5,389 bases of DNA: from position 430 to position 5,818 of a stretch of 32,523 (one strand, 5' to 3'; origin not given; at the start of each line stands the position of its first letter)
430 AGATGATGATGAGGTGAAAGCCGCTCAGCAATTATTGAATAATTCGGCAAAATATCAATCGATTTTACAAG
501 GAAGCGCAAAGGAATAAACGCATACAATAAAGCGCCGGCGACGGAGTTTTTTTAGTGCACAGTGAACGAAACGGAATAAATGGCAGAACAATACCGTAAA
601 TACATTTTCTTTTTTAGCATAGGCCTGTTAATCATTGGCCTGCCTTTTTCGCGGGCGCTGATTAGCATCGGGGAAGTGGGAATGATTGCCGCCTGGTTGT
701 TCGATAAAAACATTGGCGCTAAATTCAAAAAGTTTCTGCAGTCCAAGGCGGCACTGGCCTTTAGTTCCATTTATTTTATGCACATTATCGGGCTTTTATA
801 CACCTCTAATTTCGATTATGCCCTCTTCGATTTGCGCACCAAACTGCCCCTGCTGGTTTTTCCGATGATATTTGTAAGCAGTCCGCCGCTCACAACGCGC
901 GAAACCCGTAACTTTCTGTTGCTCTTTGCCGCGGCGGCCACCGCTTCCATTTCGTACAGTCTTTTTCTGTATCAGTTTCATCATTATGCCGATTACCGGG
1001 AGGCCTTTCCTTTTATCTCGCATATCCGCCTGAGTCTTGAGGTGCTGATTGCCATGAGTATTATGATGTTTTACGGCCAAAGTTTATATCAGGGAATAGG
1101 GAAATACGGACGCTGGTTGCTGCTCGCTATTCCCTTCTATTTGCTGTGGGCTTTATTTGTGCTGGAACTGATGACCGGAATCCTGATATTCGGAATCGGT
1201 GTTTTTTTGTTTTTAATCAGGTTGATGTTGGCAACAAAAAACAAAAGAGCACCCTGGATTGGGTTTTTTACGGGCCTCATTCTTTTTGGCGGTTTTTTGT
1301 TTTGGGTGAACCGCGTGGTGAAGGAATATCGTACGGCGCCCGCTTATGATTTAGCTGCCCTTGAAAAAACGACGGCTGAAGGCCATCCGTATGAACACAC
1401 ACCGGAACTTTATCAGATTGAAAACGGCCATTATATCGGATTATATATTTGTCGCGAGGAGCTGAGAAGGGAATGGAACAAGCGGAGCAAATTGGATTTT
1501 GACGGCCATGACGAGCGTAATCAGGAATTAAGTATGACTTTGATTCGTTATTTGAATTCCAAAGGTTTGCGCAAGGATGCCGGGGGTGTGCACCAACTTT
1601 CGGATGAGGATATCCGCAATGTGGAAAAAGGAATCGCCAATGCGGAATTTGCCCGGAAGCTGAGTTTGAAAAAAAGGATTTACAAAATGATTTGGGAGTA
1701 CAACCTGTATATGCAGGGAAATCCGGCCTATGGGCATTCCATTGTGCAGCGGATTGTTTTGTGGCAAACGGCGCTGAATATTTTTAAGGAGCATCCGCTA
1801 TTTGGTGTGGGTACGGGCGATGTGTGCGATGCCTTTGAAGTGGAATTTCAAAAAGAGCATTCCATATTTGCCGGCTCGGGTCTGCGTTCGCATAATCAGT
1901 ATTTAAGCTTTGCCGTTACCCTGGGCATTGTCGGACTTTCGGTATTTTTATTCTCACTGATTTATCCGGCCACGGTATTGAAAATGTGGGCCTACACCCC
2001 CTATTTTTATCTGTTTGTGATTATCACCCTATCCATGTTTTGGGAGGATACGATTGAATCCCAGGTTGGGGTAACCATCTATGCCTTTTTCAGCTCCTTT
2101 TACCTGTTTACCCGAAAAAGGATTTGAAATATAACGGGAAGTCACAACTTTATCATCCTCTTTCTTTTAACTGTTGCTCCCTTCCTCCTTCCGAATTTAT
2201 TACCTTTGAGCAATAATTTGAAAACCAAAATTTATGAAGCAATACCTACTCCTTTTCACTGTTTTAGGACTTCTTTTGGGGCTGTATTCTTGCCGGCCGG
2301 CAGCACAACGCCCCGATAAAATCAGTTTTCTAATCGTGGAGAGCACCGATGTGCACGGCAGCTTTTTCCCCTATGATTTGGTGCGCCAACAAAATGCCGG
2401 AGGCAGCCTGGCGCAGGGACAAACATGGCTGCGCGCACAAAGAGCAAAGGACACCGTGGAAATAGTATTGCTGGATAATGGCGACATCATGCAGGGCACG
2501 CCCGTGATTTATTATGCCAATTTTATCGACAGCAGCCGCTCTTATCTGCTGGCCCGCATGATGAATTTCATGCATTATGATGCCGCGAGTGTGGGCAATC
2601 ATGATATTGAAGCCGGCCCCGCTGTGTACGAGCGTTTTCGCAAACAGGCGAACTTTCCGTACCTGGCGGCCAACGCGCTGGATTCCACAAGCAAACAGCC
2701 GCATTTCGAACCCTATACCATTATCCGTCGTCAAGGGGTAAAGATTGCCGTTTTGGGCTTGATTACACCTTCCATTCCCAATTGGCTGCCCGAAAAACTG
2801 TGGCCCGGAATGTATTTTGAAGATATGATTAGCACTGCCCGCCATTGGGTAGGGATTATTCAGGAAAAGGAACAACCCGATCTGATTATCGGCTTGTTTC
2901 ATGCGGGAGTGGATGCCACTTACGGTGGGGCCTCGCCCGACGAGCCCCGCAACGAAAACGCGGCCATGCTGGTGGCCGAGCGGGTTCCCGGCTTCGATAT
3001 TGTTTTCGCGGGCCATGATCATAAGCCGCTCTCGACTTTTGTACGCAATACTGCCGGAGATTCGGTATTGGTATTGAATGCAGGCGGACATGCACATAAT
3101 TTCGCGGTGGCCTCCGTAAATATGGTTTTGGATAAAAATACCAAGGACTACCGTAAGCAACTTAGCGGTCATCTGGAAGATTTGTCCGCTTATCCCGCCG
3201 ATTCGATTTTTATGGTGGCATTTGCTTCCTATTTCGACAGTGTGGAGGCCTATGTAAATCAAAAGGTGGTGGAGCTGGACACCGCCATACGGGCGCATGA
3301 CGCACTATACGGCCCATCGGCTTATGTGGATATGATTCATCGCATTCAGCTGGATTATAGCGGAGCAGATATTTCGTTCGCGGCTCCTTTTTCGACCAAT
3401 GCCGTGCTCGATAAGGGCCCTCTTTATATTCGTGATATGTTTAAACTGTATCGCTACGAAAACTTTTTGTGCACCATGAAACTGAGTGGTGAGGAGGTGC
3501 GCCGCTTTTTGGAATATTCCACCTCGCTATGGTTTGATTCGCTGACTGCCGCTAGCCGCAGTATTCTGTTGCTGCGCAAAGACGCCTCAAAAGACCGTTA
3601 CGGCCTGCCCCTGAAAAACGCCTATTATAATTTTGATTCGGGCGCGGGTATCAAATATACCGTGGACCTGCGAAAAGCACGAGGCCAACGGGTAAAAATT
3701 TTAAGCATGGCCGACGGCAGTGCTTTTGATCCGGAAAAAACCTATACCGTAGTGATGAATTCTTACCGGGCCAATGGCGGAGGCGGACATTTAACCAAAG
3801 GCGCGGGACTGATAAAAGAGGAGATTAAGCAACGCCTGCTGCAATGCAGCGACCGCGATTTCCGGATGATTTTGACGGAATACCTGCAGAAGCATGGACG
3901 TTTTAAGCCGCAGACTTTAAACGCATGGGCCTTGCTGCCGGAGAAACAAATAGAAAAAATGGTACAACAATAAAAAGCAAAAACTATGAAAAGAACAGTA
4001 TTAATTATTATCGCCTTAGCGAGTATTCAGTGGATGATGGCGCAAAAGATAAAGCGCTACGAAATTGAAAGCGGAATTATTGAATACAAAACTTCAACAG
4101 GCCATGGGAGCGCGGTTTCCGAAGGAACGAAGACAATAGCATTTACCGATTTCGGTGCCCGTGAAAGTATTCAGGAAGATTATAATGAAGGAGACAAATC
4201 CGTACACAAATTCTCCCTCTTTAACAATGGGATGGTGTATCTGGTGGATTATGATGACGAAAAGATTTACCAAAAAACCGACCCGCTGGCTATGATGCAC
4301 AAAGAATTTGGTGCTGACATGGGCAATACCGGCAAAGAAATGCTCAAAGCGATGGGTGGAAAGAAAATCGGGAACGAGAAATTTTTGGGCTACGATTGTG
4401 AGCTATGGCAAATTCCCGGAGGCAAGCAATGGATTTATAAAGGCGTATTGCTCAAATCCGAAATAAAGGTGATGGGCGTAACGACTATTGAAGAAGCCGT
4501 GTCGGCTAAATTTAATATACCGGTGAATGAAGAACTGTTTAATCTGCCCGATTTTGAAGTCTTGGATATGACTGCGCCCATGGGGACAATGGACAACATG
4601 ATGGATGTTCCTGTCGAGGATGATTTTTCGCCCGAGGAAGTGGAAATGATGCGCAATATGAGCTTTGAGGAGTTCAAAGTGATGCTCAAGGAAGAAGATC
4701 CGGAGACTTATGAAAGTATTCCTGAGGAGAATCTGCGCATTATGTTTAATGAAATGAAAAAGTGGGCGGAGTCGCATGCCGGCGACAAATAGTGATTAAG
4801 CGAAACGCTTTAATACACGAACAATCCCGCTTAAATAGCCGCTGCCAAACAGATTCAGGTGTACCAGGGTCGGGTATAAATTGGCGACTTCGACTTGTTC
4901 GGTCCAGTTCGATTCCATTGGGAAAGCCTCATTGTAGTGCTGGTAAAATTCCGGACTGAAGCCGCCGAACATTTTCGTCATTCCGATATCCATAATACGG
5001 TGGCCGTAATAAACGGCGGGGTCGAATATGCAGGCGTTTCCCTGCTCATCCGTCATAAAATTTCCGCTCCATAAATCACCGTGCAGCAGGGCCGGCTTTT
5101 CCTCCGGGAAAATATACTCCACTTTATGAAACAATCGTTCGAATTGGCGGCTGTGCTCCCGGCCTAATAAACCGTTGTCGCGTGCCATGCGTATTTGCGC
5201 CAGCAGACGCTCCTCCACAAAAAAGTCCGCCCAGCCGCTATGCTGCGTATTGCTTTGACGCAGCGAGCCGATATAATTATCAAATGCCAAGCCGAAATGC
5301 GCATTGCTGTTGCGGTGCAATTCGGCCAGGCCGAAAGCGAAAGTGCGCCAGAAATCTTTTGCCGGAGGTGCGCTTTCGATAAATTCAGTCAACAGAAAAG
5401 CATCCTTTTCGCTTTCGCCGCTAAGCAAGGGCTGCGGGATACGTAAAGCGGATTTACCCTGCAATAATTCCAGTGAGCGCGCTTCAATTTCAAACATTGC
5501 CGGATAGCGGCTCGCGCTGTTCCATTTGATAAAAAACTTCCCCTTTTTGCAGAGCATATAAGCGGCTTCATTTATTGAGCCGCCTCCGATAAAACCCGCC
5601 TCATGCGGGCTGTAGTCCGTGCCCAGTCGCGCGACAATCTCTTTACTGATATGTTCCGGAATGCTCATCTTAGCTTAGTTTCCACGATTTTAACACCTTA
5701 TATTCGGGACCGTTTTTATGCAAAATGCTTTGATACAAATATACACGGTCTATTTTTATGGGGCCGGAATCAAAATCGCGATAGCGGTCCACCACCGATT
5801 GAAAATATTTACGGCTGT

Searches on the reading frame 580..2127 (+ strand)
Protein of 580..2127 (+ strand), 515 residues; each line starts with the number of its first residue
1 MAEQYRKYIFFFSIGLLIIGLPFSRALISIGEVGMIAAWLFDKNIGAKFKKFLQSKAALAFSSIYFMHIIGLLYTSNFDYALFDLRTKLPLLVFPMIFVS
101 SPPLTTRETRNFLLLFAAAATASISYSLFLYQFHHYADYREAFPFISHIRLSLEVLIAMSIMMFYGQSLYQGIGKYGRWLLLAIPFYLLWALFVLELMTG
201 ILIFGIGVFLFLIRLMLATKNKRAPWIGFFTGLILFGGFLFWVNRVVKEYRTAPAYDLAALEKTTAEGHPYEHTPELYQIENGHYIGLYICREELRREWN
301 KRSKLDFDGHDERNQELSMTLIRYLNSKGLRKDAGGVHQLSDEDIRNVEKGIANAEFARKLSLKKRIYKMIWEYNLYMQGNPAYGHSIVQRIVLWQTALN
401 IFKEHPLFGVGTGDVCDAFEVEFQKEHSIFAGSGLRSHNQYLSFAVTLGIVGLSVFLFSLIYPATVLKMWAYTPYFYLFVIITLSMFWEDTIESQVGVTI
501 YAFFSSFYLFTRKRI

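Call 54: search_protein_families(library=pfam, proteins=[window:580-2127:+], max_evalue=0.0001)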
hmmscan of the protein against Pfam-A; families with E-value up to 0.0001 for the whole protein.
window:580-2127:+ (515 aa): 1 family
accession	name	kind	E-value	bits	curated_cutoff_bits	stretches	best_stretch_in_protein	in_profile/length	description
PF04932.20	Wzy_C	-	3.3e-13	50.1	31.7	1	384-457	77-149/149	O-Antigen ligase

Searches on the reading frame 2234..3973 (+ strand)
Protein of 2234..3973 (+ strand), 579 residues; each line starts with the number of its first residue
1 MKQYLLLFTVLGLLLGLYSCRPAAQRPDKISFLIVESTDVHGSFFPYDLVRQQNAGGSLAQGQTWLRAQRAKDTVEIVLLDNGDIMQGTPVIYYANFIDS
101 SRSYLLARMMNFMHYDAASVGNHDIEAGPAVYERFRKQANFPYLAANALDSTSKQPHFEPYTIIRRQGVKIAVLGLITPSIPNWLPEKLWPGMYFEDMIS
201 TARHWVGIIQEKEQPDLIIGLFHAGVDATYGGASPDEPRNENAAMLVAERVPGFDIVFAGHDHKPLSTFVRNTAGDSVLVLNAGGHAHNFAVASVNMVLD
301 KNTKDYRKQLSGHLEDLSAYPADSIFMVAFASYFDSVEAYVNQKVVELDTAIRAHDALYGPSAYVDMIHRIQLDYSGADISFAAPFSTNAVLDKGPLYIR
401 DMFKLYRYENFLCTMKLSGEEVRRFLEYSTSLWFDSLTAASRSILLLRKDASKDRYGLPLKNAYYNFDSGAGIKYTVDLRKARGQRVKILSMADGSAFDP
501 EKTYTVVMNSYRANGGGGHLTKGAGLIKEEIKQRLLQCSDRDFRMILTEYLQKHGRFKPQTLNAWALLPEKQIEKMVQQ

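Call 54: search_protein_families(library=pfam, proteins=[window:2234-3973:+], max_evalue=0.0001)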
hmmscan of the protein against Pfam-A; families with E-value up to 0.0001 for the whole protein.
window:2234-3973:+ (579 aa): 2 families
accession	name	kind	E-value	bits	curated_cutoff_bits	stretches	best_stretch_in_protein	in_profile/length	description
PF02872.23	5_nucleotid_C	-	5.6e-25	88.7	23.6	1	358-518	18-152/158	5'-nucleotidase, C-terminal domain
PF00149.33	Metallophos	-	1.1e-08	36.2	21.5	1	38-265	7-191/191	Calcineurin-like phosphoesterase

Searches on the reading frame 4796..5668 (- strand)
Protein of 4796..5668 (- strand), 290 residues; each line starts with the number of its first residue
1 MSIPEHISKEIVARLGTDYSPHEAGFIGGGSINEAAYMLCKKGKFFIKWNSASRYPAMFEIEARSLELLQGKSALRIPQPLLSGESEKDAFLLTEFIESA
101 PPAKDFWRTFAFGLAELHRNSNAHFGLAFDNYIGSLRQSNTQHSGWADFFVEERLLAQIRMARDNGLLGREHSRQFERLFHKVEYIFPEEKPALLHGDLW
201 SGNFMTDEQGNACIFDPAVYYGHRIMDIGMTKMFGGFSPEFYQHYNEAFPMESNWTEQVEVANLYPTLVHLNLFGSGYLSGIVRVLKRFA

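Call 54: search_protein_families(library=pfam, proteins=[window:4796-5668:-], max_evalue=0.0001)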
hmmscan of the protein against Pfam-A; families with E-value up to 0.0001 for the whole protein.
window:4796-5668:- (290 aa): 2 families
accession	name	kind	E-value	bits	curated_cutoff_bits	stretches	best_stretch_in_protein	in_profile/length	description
PF03881.20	Fructosamin_kin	-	9.7e-79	265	22.4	1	5-288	3-284/288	Fructosamine kinase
PF01636.29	APH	-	1.2e-13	51.8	23.2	1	27-249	5-229/239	Phosphotransferase enzyme family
